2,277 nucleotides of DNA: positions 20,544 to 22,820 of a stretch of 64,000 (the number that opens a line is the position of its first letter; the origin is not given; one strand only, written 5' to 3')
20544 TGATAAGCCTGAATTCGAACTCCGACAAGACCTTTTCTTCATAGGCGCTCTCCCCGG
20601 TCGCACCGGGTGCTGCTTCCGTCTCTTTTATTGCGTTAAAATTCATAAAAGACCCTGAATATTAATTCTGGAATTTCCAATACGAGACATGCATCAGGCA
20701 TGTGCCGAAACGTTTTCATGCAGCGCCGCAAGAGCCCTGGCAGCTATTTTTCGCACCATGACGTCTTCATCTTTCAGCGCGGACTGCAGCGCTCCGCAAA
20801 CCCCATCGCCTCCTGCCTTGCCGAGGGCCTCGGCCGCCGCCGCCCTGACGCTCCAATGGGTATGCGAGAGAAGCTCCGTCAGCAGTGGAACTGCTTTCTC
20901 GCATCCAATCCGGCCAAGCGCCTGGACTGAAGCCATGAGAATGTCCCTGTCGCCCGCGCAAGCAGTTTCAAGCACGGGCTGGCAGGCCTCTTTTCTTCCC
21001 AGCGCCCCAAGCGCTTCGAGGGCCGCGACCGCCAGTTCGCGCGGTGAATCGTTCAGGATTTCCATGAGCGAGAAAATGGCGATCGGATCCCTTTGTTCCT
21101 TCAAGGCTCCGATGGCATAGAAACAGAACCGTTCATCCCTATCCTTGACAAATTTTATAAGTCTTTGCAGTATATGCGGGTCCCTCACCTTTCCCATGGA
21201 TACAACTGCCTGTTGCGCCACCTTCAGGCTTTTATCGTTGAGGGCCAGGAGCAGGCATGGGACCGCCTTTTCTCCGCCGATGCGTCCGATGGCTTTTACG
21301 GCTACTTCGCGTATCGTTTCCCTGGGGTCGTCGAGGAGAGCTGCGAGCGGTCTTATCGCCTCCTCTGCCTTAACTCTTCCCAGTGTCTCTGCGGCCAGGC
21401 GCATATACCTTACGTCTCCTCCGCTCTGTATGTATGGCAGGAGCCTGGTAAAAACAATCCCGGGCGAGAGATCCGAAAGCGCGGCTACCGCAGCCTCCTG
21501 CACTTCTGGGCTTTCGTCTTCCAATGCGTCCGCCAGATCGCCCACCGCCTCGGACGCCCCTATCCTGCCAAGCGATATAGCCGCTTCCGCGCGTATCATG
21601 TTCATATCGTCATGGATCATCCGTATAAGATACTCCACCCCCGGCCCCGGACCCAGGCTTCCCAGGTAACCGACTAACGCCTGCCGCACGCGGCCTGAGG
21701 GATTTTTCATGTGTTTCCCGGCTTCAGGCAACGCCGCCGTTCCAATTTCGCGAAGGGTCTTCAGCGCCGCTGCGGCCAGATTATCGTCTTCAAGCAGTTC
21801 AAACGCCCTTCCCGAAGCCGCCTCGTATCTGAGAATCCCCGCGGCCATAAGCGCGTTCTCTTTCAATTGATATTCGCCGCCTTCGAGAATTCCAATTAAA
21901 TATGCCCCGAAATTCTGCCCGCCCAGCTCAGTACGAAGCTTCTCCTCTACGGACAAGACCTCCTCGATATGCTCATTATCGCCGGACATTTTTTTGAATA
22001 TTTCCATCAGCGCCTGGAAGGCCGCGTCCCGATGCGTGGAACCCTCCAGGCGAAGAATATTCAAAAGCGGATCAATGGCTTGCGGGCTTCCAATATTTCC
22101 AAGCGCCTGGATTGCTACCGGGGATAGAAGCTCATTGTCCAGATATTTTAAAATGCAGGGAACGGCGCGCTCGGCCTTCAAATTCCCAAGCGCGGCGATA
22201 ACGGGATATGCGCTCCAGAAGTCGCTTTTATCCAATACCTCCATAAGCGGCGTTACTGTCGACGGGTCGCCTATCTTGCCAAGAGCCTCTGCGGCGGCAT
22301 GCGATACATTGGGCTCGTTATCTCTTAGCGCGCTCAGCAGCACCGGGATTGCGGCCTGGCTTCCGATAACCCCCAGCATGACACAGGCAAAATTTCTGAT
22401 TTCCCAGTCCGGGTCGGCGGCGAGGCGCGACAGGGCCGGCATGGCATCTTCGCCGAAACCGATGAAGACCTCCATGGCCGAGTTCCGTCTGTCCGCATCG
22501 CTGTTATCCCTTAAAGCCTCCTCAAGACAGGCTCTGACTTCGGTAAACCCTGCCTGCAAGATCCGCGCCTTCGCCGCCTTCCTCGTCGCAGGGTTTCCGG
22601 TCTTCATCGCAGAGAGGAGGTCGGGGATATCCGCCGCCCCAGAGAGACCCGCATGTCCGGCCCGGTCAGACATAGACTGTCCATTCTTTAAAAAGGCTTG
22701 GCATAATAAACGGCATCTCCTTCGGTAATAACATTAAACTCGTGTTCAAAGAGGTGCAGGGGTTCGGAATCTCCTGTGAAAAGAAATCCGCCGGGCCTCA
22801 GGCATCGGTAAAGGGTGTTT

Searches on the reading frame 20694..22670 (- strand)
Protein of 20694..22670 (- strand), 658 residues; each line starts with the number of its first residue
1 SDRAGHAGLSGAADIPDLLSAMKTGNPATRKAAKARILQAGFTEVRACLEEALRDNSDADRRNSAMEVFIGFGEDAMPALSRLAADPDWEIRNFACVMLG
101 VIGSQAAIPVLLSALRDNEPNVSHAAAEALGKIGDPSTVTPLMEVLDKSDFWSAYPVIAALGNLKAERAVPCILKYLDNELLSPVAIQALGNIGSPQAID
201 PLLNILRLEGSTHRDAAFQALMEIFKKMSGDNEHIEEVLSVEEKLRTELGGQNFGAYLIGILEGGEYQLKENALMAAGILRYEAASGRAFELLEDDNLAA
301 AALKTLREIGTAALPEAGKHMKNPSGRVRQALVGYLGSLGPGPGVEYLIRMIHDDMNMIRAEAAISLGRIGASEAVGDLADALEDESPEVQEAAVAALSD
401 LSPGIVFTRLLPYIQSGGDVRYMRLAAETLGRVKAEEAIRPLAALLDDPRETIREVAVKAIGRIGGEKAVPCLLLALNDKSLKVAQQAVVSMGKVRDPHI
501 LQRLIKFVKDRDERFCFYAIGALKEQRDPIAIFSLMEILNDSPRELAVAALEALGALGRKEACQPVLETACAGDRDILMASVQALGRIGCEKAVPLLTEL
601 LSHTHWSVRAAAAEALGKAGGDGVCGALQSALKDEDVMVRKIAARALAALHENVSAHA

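Call 75: search_protein_families(library=padloc, proteins=[window:20694-22670:-], max_evalue=0.00001)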
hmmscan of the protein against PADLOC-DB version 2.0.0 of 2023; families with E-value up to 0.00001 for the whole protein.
window:20694-22670:- (658 aa): 4 families
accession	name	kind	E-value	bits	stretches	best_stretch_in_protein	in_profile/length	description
PDLC02919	HEAT-ARM_XIII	-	4.8e-34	115.1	4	111-224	1284-1399/1972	-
PDLC02973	WGR_XIII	-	2e-17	61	0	152-309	112-272/973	-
PDLC01150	HEAT_CxxC_PDDEXK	-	6.8e-12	43.3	0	583-650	14-85/288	HEAT_CxxC_PD-DEXK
PDLC03760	RT_UG22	-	4.8e-07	27.2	0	508-653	307-458/476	DRT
